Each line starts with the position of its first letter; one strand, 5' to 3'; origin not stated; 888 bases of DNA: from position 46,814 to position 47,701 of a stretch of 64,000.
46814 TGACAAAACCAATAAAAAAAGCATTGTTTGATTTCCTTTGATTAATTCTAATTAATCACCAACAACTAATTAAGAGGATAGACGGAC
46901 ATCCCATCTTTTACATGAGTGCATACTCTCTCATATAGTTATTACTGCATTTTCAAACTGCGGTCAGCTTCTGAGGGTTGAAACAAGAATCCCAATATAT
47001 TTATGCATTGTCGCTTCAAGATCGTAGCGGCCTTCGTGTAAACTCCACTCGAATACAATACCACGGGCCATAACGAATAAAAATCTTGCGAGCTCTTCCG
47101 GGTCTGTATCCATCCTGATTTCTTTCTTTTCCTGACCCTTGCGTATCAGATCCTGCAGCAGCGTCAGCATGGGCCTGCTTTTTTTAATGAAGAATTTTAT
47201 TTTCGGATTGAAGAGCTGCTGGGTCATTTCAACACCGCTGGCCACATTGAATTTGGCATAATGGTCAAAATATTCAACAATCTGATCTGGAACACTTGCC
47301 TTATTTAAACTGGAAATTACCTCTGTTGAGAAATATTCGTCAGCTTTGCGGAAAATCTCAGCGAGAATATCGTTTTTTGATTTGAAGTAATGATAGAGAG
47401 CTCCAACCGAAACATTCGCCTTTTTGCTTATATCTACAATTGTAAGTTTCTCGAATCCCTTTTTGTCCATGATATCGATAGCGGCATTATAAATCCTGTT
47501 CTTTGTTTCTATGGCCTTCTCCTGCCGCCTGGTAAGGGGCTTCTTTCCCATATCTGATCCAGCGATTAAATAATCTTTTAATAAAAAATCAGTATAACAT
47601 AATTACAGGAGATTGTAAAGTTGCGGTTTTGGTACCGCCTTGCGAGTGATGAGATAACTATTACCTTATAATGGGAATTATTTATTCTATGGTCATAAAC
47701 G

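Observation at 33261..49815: Four near-identical promoter/operator cassettes tie 15 genes into one putative TetR regulon: corrinoid methyl transfer, W-AOR/ADH, an FAD-FeS-FAD dehydrogenase and a Liv-type importer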

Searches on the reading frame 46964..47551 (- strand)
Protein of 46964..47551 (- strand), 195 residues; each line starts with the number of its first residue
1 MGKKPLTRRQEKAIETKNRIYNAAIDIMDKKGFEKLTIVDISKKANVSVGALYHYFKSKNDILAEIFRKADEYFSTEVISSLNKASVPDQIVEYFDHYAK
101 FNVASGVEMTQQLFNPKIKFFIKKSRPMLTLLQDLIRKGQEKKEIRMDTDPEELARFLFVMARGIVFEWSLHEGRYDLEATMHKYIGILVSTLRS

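Call 9: search_protein_families(library=pfam, proteins=[window:46964-47551:-])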
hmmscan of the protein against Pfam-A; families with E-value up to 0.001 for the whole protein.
window:46964-47551:- (195 aa): 5 families
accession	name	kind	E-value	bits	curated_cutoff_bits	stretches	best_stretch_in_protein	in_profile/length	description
PF00440.29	TetR_N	-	4.6e-14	52.4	24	1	20-66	1-47/47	Bacterial regulatory proteins, tetR family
PF16925.10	TetR_C_13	-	5.9e-06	27.1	27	1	128-175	52-99/109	Tetracyclin repressor-like, C-terminal domain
PF17932.6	TetR_C_24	-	3.6e-05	24.4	26.4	1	111-192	34-113/114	Tetracyclin repressor-like, C-terminal domain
PF08359.16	TetR_C_4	-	3.6e-05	24.4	21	1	126-190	67-131/133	YsiA-like protein, C-terminal region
PF13977.11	TetR_C_6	-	0.00049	20.7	27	1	127-180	49-101/115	BetI-type transcriptional repressor, C-terminal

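Call 10: find_encoding_contigs(protein=window:46964-47551:-, flank=10000, max_places=10)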
Protein window:46964-47551:- (195 aa): no gene with exactly this product is on record in the collection.

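Call 13: find_homologous_proteins(query=window:46964-47551:-)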
Query window:46964-47551:- (195 aa): 390 proteins with E <= 0.001 among 545 candidates; the best 120 are listed.
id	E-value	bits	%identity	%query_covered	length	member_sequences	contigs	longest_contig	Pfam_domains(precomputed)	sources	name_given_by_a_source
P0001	4.0e-122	422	100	100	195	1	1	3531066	PF00440.30,PF16925.11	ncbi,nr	ncbi:MAG: TetR/AcrR family transcriptional regulator [Spirochaetota bacterium]|nr:MAG: TetR/AcrR fam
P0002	4.2e-108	377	87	99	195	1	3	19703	PF00440.30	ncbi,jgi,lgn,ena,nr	ncbi:MAG: hypothetical protein AMS17_06740 [Spirochaetes bacterium DG_61]|nr:MAG: hypothetical prote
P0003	3.5e-107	374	87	99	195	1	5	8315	PF00440.30,PF16925.11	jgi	jgi:TetR/AcrR family fatty acid metabolism transcriptional regulator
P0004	6.1e-107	373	87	99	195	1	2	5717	PF00440.30,PF16925.11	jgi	jgi:TetR/AcrR family fatty acid metabolism transcriptional regulator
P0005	1.2e-106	372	86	99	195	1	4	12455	PF00440.30,PF16925.11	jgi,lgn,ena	jgi:TetR/AcrR family fatty acid metabolism transcriptional regulator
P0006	2.1e-106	371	86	99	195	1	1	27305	PF00440.30,PF16925.11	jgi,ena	jgi:TetR/AcrR family fatty acid metabolism transcriptional regulator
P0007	8.0e-106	369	86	99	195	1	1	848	PF00440.30,PF17932.7,PF16925.11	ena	-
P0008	1.3e-105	369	87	99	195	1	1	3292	PF00440.30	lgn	-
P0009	1.4e-105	369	86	99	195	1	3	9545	PF00440.30,PF17932.7,PF16925.11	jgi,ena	-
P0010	2.0e-105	368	86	99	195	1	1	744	PF00440.30,PF17932.7,PF16925.11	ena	-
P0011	2.0e-105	368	86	99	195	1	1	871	PF00440.30,PF17932.7,PF16925.11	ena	-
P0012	3.5e-105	367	86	99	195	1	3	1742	PF00440.30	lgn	-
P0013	5.7e-105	367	86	99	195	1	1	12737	PF00440.30,PF16925.11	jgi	jgi:TetR/AcrR family fatty acid metabolism transcriptional regulator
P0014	3.1e-104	364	85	99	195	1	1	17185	PF00440.30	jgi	jgi:TetR/AcrR family fatty acid metabolism transcriptional regulator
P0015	1.5e-103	362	84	99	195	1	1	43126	PF00440.30,PF08359.17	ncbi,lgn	-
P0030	1.2e-96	339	80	98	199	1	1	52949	PF00440.30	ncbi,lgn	-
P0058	9.2e-94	330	74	99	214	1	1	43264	PF00440.30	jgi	jgi:TetR/AcrR family fatty acid metabolism transcriptional regulator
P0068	8.6e-93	327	77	100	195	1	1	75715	PF00440.30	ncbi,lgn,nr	ncbi:MAG: TetR/AcrR family transcriptional regulator [Spirochaetes bacterium]|nr:TetR/AcrR family tr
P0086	1.5e-91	323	74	99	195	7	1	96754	PF00440.30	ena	-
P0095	3.6e-91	322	71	99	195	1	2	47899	PF00440.30,PF08359.17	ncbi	-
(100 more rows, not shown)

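Call 14: find_encoding_contigs(protein=P0068, flank=10000, max_places=2)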
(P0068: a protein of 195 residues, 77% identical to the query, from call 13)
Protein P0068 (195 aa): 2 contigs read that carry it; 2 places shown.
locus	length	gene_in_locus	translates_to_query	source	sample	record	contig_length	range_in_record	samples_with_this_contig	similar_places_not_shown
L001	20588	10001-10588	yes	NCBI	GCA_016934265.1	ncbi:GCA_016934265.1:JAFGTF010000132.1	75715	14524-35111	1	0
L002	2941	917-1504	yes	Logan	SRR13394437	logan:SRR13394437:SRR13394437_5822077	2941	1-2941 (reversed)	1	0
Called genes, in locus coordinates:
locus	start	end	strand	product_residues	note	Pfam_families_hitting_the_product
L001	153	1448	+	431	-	PF00155:Aminotran_1_2, PF00266:Aminotran_5 (faint), PF01053:Cys_Met_Meta_PP (weak), PF01212:Beta_elim_lyase (faint)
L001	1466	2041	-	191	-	PF00989:PAS, PF08448:PAS_4, PF13426:PAS_9, PF08447:PAS_3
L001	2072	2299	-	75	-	PF17159:MASE3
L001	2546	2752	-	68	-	PF09926:DUF2158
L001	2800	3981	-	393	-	PF00465:Fe-ADH, PF13685:Fe-ADH_2, PF25137:ADH_Fe_C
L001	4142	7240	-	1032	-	PF24807:WD40_CDC20-Fz, PF24814:WD40_Prp19, PF24817:WD40_WDHD1_1st, PF25172:Beta-prop_WDR3_2nd, PF25174:Beta-prop_THOC3, PF25391:WD40_Gbeta, PF20426:NBCH_WD40, PF23381:Beta-prop_IFT122_1st, +45 more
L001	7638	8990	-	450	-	PF01208:URO-D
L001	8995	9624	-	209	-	PF02607:B12-binding_2, PF02310:B12-binding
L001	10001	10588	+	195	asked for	PF00440:TetR_N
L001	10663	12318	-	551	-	PF01565:FAD_binding_4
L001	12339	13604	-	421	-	PF13183:Fer4_8 (weak), PF02754:CCG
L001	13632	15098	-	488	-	PF01565:FAD_binding_4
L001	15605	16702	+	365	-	PF08240:ADH_N, PF16912:Glu_dehyd_C, PF00107:ADH_zinc_N, PF13602:ADH_zinc_N_2 (weak)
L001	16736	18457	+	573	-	PF02730:AFOR_N, PF01314:AFOR_C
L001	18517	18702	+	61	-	-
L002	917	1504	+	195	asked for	PF00440:TetR_N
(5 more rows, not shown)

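Call 15: find_encoding_contigs(protein=P0086, flank=10000, max_places=2)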
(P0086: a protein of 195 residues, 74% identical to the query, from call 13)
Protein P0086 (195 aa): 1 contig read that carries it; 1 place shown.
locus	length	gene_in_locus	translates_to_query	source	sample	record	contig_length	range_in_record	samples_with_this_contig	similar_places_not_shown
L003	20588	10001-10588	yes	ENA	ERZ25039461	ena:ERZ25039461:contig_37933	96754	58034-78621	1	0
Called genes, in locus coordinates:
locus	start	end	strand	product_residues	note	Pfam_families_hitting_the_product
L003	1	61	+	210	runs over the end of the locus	PF02607:B12-binding_2, PF02310:B12-binding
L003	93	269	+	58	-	-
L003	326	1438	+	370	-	PF01208:URO-D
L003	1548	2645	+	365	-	PF08240:ADH_N, PF16912:Glu_dehyd_C, PF00107:ADH_zinc_N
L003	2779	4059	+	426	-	PF10518:TAT_signal (faint), PF13433:Peripla_BP_5 (faint), PF13458:Peripla_BP_6, PF01094:ANF_receptor (weak)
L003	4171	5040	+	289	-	PF02653:BPD_transp_2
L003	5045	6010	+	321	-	PF02653:BPD_transp_2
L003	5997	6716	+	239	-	PF00005:ABC_tran, PF13304:AAA_21 (faint), PF12399:BCA_ABC_TP_C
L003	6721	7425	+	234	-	PF00005:ABC_tran, PF13304:AAA_21 (faint)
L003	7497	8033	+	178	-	PF00106:adh_short, PF08659:KR, PF13561:adh_short_C2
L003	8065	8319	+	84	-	PF13561:adh_short_C2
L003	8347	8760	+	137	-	PF10703:MoaF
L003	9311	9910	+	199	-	PF09719:C_GCAxxG_C_C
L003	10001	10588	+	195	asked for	PF00440:TetR_N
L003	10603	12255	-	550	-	PF01565:FAD_binding_4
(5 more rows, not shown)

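Call 16: find_encoding_contigs(protein=P0030, flank=10000, max_places=2)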
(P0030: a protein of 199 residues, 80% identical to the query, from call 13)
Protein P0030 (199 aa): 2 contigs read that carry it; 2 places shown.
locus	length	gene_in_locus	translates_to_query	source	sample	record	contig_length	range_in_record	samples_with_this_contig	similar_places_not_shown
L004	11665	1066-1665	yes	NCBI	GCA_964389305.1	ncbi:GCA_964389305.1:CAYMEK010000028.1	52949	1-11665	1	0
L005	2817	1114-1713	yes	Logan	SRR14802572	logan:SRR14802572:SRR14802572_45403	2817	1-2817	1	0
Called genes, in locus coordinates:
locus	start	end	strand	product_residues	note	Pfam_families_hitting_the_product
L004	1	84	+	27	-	?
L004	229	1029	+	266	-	PF00809:Pterin_bind, PF03599:CdhD (weak)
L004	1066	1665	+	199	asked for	PF00440:TetR_N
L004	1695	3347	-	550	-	PF01565:FAD_binding_4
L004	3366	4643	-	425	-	PF13183:Fer4_8, PF02754:CCG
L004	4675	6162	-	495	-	PF01565:FAD_binding_4, PF02913:FAD-oxidase_C (weak)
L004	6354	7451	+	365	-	PF08240:ADH_N, PF16912:Glu_dehyd_C, PF00107:ADH_zinc_N, PF13602:ADH_zinc_N_2 (weak)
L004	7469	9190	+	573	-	PF02730:AFOR_N, PF01314:AFOR_C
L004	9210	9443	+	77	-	PF02597:ThiS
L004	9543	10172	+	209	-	PF09719:C_GCAxxG_C_C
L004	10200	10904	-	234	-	PF00005:ABC_tran, PF13304:AAA_21 (faint)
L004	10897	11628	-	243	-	PF00005:ABC_tran, PF13304:AAA_21 (faint), PF12399:BCA_ABC_TP_C (weak)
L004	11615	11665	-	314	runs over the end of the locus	PF02653:BPD_transp_2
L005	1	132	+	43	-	?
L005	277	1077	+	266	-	PF00809:Pterin_bind, PF03599:CdhD (weak)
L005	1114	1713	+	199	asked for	PF00440:TetR_N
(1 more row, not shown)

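Call 18: find_encoding_contigs(protein=P0095, flank=10000, max_places=2)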
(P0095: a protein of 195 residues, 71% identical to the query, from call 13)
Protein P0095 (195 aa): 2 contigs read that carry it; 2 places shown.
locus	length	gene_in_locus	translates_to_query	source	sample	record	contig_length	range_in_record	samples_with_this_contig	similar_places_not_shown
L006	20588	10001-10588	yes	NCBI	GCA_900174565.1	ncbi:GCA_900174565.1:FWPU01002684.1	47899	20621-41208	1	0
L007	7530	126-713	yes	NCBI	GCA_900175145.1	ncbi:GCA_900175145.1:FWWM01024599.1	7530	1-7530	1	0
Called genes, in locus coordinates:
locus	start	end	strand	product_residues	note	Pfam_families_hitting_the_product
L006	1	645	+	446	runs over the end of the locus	PF01208:URO-D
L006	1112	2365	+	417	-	PF13433:Peripla_BP_5 (faint), PF13458:Peripla_BP_6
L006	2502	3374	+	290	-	PF02653:BPD_transp_2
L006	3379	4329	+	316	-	PF02653:BPD_transp_2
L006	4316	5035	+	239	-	PF00005:ABC_tran, PF13304:AAA_21 (faint), PF12399:BCA_ABC_TP_C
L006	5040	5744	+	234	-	PF00005:ABC_tran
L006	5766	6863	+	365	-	PF08240:ADH_N, PF16912:Glu_dehyd_C, PF00107:ADH_zinc_N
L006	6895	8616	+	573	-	PF02730:AFOR_N, PF01314:AFOR_C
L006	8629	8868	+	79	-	PF02597:ThiS (weak)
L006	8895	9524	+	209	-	PF09719:C_GCAxxG_C_C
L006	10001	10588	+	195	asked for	PF00440:TetR_N, PF08359:TetR_C_4 (weak)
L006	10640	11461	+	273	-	PF00106:adh_short, PF08659:KR (weak), PF23441:SDR (weak), PF13561:adh_short_C2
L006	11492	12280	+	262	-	PF10703:MoaF, PF17409:MoaF_C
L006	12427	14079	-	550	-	PF01565:FAD_binding_4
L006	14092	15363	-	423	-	PF13183:Fer4_8 (weak), PF02754:CCG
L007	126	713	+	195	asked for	PF00440:TetR_N, PF08359:TetR_C_4 (weak)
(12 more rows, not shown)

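Call 19: find_encoding_contigs(protein=P0058, flank=10000, max_places=2)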
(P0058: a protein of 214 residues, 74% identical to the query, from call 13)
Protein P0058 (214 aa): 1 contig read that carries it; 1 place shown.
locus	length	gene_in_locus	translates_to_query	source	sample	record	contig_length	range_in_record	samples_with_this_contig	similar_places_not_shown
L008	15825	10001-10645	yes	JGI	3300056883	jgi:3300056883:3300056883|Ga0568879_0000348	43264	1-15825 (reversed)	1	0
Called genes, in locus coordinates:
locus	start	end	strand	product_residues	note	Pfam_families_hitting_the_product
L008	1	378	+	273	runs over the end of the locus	PF00106:adh_short, PF08659:KR, PF23441:SDR, PF13561:adh_short_C2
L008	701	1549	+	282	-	PF00753:Lactamase_B, PF12706:Lactamase_B_2 (weak)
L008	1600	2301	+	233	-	PF09719:C_GCAxxG_C_C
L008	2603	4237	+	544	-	PF00501:AMP-binding, PF13193:AMP-binding_C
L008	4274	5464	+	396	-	PF00108:Thiolase_N, PF02803:Thiolase_C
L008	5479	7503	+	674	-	PF02737:3HCDH_N, PF00378:ECH_1, PF16113:ECH_2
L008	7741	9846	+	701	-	PF02629:CoA_binding, PF13380:CoA_binding_2, PF13607:Succ_CoA_lig, PF19045:Ligase_CoA_2 (weak), PF13549:ATP-grasp_5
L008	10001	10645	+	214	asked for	PF00440:TetR_N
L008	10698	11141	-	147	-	-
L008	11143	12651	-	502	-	PF00171:Aldedh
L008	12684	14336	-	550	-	PF01565:FAD_binding_4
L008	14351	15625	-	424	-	PF13183:Fer4_8 (weak), PF02754:CCG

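Call 20: find_encoding_contigs(protein=P0015, flank=10000, max_places=2)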
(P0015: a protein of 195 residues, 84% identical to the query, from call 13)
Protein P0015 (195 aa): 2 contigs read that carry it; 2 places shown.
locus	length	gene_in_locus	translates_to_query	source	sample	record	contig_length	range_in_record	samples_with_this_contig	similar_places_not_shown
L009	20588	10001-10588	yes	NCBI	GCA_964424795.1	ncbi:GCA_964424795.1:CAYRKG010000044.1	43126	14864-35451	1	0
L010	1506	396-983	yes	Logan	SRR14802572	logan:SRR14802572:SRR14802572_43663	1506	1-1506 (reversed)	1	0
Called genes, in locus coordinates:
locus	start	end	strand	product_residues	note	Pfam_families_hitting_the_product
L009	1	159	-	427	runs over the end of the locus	PF08308:PEGA, PF07719:TPR_2 (faint), PF13525:YfiO (weak), PF13174:TPR_6 (weak)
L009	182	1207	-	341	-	-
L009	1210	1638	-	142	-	PF02643:DUF192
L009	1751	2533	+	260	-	PF10646:Germane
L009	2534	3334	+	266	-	PF02540:NAD_synthase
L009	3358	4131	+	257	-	PF00497:SBP_bac_3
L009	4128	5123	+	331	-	PF02424:ApbE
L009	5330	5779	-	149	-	-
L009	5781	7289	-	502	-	PF00171:Aldedh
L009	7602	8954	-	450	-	PF01208:URO-D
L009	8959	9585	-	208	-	PF02607:B12-binding_2, PF02310:B12-binding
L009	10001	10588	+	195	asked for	PF08359:TetR_C_4 (faint), PF00440:TetR_N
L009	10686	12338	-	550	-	PF01565:FAD_binding_4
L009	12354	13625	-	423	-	PF13183:Fer4_8 (weak), PF02754:CCG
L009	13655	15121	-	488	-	PF01565:FAD_binding_4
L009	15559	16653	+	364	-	PF08240:ADH_N, PF16912:Glu_dehyd_C, PF00107:ADH_zinc_N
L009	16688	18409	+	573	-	PF02730:AFOR_N, PF01314:AFOR_C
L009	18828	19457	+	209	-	PF09719:C_GCAxxG_C_C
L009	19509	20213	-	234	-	PF13555:AAA_29 (faint), PF00005:ABC_tran, PF13304:AAA_21 (weak)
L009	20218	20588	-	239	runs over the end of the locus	PF00005:ABC_tran, PF13304:AAA_21 (faint), PF12399:BCA_ABC_TP_C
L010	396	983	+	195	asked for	PF08359:TetR_C_4 (faint), PF00440:TetR_N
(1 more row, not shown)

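Call 27: search_solved_structures(query=window:46964-47551:-, max_evalue=0.01)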
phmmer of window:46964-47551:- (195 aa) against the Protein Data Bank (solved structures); distinct sequences matched with E-value up to 0.01: 141 (the best 60 are shown).
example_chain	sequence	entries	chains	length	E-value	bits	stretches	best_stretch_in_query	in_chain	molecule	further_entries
3mvp_A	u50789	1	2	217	7.6e-14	55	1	8-92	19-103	TetR/AcrR transcriptional regulator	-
5gp9_A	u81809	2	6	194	5.3e-13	52.2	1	18-192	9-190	Transcriptional regulator (TetR/AcrR family)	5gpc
5gpa_A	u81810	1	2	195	1.1e-12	51.1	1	18-192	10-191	Transcriptional regulator (TetR/AcrR family)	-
3whb_A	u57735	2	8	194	6.9e-12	48.6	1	19-193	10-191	Fatty acid metabolism regulator protein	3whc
1vi0_A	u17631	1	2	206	7.9e-12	48.4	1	19-193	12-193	transcriptional regulator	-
6el2_A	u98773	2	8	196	3e-11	46.5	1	9-158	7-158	Transcriptional regulator TetR family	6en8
4uds_A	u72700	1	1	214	8e-11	45.1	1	6-171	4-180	MBDR REGULATOR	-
6ayi_A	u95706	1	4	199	3.5e-10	43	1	9-168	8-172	HTH-type transcriptional regulator UidR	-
6wp9_A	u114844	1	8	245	6.7e-10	42.1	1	7-69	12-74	AvaR1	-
6wp7_A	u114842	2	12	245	8.1e-10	41.8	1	8-69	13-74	AvaR1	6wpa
7jnp_A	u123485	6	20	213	1.1e-09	41.5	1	8-70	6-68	HTH-type transcriptional regulator MtrR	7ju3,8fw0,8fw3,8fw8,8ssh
6ayh_A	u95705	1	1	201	1.4e-09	41.1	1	12-174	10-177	TetR family transcriptional regulator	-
6of0_A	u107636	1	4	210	1.4e-09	41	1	9-70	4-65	HTH-type transcriptional regulator MtrR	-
9b7y_A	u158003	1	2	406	2.2e-09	40.4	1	9-76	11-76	Transcriptional repressor Mce3R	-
2eh3_A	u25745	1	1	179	1.3e-08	38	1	16-95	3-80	Transcriptional regulator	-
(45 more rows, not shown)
